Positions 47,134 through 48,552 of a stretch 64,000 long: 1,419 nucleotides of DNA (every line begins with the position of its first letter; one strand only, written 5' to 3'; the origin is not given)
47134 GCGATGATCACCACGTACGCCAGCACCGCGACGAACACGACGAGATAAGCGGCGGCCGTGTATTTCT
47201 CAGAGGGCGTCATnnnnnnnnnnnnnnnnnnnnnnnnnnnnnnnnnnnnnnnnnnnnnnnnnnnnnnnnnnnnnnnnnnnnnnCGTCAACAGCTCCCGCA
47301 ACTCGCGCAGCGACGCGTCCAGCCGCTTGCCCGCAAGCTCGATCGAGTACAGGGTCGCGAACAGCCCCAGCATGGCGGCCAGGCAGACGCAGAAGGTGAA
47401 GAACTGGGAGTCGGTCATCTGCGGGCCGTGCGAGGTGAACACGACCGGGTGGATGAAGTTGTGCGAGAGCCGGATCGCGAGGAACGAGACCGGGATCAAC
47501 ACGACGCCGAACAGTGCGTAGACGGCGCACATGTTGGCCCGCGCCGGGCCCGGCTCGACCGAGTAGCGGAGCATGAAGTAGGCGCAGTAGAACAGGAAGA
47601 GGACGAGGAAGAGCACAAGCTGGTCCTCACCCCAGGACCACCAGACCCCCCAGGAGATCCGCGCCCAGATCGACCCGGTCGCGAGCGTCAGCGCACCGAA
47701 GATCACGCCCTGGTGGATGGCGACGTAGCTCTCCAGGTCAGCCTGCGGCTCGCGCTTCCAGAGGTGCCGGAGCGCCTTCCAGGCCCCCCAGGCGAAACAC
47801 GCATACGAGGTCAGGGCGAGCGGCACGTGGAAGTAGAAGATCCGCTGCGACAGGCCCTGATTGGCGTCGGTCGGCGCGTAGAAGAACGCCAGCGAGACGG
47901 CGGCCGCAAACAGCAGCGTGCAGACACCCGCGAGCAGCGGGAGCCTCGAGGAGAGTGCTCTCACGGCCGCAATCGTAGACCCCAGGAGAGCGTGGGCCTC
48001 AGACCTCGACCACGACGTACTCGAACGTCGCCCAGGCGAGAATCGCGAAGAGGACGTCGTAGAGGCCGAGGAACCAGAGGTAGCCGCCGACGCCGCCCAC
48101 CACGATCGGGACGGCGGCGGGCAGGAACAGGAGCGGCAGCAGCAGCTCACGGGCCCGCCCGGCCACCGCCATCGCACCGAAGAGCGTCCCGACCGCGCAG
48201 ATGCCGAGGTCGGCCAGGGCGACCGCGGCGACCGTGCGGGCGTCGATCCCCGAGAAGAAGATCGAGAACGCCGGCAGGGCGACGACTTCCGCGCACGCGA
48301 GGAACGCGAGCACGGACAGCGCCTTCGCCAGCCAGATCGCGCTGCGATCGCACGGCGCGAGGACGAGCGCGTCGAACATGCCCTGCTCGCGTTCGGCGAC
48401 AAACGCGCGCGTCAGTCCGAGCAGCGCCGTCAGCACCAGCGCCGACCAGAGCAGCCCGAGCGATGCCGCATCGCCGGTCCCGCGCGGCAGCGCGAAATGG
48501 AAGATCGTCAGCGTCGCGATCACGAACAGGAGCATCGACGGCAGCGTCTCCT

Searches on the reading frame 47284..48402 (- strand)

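Call 49: search_protein_families(library=pfam, proteins=[window:47284-48402:-], max_evalue=0.001)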
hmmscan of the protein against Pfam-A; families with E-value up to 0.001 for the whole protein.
window:47284-48402:- (373 aa): 1 family
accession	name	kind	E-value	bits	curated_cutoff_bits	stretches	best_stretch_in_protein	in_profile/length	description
PF01578.25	Cytochrom_C_asm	-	1.6e-24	87.2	29.9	1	149-318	32-212/212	Cytochrome C assembly protein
